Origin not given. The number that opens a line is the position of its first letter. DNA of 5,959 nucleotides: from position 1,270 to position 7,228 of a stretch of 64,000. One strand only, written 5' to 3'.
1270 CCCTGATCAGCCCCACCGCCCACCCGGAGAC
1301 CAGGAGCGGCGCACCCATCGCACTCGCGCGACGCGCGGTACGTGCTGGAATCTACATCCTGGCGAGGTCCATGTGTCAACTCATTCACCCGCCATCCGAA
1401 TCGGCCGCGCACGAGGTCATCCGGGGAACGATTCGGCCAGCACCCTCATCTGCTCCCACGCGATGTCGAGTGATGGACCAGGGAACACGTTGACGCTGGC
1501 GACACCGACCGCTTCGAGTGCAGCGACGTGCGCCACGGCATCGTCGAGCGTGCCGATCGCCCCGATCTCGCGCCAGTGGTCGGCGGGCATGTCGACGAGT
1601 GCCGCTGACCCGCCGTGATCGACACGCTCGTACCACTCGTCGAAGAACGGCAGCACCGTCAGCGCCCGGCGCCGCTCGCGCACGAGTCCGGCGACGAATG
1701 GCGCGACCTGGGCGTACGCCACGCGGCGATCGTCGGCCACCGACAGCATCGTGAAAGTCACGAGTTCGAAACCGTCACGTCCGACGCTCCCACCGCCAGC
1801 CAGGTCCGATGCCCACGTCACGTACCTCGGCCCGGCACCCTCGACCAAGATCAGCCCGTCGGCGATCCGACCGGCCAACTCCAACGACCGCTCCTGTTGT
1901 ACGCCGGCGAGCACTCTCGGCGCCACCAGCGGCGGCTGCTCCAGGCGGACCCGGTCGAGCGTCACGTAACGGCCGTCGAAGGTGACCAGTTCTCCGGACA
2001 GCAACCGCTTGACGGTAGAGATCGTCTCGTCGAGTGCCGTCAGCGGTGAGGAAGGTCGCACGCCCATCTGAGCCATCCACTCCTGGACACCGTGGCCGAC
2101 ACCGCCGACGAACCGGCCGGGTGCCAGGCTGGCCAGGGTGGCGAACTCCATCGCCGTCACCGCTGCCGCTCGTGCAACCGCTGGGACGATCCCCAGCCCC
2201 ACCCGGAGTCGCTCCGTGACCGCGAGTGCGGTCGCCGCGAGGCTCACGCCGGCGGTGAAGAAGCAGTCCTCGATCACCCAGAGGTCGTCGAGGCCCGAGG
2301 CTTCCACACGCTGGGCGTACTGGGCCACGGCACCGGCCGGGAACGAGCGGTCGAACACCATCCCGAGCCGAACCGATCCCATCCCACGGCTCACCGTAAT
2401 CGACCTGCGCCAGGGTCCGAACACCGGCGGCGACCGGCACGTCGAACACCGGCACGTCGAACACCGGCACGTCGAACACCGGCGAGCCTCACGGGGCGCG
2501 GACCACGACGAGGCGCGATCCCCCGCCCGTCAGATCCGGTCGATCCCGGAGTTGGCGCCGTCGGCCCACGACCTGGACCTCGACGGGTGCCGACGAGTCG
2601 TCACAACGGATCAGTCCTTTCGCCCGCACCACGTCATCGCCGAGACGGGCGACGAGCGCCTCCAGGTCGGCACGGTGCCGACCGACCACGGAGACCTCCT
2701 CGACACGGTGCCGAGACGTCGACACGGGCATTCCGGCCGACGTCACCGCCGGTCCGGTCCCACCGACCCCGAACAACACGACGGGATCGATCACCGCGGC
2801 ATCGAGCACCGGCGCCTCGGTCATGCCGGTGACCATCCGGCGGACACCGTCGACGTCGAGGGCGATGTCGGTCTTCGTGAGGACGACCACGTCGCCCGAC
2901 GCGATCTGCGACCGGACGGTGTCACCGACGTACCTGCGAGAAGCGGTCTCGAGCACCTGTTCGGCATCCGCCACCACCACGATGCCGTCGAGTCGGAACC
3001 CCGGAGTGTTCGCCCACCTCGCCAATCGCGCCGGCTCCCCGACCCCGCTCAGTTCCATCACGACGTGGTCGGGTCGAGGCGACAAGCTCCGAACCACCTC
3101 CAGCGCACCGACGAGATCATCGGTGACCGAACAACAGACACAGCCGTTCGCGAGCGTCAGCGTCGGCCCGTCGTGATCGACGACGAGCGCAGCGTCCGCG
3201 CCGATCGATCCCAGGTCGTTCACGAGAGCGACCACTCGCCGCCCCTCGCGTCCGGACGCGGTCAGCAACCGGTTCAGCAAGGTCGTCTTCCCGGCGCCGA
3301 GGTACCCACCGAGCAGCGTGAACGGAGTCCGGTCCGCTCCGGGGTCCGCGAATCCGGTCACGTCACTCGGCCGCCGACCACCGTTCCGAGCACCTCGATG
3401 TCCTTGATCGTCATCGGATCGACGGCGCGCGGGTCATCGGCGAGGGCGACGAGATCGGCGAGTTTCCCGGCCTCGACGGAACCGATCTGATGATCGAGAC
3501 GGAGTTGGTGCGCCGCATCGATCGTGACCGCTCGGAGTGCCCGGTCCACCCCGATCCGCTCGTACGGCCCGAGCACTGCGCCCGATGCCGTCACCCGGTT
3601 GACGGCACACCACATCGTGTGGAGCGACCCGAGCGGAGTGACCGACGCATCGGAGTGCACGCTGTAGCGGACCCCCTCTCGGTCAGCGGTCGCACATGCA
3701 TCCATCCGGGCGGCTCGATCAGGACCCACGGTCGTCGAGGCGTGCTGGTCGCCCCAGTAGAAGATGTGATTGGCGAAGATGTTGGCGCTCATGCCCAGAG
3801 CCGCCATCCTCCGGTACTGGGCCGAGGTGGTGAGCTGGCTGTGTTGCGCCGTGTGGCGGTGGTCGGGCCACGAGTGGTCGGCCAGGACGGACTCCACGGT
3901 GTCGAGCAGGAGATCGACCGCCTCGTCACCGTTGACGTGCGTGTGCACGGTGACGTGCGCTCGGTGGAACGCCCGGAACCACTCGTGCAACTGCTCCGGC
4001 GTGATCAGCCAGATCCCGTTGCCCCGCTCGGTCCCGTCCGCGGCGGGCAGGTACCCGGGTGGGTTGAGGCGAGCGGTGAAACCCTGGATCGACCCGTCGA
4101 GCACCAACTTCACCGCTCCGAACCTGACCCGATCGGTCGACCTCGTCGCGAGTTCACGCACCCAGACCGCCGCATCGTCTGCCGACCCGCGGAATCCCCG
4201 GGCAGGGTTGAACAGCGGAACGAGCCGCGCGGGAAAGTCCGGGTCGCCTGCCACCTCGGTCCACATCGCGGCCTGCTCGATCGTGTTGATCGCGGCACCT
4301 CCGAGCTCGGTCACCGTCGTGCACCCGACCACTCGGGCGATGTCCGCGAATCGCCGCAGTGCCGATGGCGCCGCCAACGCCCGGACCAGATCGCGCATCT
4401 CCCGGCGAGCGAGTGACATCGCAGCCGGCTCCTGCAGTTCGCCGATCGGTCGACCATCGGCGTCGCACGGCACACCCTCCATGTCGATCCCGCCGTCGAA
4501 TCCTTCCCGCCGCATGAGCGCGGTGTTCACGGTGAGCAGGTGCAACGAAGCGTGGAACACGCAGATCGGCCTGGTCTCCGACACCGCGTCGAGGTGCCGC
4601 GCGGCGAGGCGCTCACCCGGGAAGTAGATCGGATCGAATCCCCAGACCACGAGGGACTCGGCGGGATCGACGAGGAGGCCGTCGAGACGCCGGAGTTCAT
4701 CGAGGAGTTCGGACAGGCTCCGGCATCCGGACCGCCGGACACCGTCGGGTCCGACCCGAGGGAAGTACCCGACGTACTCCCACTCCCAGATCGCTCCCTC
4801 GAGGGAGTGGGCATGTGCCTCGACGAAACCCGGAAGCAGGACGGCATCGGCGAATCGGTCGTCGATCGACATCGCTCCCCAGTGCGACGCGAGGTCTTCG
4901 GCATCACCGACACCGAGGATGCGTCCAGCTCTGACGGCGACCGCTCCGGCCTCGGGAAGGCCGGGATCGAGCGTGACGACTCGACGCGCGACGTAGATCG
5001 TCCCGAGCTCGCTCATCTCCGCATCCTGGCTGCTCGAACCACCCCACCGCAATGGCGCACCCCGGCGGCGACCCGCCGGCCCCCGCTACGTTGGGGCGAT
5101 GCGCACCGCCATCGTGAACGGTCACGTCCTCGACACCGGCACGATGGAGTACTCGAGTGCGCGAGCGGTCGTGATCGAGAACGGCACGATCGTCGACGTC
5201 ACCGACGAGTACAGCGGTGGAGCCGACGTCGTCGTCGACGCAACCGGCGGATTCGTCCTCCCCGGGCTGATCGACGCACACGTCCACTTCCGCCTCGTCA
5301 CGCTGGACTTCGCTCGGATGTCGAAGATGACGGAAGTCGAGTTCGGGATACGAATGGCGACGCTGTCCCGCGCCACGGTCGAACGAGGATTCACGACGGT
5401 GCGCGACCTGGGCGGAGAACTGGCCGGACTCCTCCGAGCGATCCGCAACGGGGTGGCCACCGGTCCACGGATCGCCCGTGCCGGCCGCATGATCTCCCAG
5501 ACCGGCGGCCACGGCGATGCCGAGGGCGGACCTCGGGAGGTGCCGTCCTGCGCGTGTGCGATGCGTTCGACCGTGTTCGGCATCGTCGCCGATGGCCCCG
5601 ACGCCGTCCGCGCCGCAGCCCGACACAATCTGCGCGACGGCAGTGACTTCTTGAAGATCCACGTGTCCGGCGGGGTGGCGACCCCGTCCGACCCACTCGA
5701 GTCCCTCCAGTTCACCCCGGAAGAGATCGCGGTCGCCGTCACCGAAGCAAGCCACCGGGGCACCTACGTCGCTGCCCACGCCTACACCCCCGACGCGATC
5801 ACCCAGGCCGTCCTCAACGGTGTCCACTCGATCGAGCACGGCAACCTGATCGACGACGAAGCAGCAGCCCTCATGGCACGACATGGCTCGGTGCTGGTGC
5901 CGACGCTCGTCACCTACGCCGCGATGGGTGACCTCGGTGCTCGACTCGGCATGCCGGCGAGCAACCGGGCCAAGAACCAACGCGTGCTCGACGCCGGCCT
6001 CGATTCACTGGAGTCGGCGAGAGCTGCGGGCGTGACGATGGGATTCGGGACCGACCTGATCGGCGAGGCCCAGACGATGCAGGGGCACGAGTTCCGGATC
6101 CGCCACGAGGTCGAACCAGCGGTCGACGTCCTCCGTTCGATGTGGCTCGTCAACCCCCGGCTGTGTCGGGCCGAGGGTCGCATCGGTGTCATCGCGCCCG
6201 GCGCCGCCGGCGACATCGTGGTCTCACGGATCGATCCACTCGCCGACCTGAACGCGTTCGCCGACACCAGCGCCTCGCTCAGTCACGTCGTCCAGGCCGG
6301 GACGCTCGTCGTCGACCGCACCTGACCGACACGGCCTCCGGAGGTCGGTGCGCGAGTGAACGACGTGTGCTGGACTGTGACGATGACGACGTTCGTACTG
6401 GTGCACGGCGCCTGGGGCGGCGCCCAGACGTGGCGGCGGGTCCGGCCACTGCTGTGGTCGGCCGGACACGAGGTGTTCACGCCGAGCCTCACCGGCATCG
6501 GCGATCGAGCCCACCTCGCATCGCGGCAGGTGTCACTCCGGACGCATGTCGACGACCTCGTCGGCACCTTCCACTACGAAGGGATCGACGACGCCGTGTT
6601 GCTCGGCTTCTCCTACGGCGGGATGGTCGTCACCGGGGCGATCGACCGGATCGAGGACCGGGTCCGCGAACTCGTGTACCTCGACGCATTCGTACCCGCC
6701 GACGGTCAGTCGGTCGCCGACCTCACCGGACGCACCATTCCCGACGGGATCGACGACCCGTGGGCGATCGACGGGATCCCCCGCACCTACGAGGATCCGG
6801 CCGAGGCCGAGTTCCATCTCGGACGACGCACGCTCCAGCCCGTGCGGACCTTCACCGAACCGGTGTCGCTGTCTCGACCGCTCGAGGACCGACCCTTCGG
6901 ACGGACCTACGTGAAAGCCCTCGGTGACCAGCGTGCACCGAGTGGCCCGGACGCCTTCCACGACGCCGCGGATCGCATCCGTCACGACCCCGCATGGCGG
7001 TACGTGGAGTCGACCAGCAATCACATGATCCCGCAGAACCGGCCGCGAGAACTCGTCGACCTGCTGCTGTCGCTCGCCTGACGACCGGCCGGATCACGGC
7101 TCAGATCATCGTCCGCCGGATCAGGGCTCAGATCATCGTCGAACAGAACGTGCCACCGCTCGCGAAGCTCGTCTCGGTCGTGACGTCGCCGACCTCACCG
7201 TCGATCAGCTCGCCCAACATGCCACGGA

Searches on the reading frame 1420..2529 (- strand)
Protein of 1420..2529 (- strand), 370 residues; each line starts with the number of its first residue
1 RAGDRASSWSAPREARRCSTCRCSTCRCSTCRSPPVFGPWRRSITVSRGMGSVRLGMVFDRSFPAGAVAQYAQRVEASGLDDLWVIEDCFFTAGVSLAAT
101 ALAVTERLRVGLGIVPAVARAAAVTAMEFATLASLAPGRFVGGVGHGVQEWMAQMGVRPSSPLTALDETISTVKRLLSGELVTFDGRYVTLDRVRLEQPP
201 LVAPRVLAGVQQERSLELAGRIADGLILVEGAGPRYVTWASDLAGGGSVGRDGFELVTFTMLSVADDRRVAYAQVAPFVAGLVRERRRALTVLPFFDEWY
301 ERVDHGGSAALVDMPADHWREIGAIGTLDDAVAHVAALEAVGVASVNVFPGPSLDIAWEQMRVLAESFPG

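Call 8: search_protein_families(library=pfam, proteins=[window:1420-2529:-], max_evalue=0.00001)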
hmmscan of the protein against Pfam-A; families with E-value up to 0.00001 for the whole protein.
window:1420-2529:- (370 aa): 1 family
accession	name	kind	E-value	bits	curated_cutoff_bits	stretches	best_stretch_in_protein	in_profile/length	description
PF00296.26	Bac_luciferase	-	5.7e-41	141.3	27.9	1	63-344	20-313/314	Luciferase-like monooxygenase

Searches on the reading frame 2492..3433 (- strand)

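Call 8: search_protein_families(library=pfam, proteins=[window:2492-3433:-], max_evalue=0.00001)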
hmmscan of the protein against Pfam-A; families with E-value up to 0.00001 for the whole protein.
window:2492-3433:- (314 aa): 2 families
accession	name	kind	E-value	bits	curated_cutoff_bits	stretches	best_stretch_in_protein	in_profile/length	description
PF02492.25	cobW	-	8.7e-38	130.1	20.7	1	37-200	1-165/180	CobW/HypB/UreG, nucleotide-binding domain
PF07683.19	CobW_C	-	2.5e-07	30.9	22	1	253-311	13-77/94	Cobalamin synthesis protein cobW C-terminal domain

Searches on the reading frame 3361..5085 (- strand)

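Call 8: search_protein_families(library=pfam, proteins=[window:3361-5085:-], max_evalue=0.00001)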
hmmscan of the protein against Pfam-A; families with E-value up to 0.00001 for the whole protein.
window:3361-5085:- (575 aa): 2 families
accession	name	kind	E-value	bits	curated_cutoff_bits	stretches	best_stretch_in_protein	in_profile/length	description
PF07969.17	Amidohydro_3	-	5.6e-65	221.1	29.7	1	81-574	8-470/472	Amidohydrolase family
PF01979.26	Amidohydro_1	-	2.8e-14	53.5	25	1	361-574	132-344/345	Amidohydrolase family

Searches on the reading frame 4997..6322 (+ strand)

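Call 8: search_protein_families(library=pfam, proteins=[window:4997-6322:+], max_evalue=0.00001)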
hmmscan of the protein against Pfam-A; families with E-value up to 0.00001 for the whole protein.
window:4997-6322:+ (442 aa): 2 families
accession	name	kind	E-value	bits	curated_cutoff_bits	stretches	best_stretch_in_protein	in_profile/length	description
PF01979.26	Amidohydro_1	-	3.6e-35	122.3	25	1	86-423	1-331/345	Amidohydrolase family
PF07969.17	Amidohydro_3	-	3.6e-12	46.9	29.7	1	213-438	231-471/472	Amidohydrolase family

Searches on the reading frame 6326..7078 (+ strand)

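Call 8: search_protein_families(library=pfam, proteins=[window:6326-7078:+], max_evalue=0.00001)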
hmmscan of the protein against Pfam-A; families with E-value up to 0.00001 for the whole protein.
window:6326-7078:+ (251 aa): 2 families
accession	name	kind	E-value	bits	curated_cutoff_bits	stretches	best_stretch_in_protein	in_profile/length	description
PF12697.13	Abhydrolase_6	-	8.3e-16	59.7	26.3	1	23-244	1-215/217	Alpha/beta hydrolase family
PF00561.26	Abhydrolase_1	-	1.7e-08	34.9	25.8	1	22-126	2-107/245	alpha/beta hydrolase fold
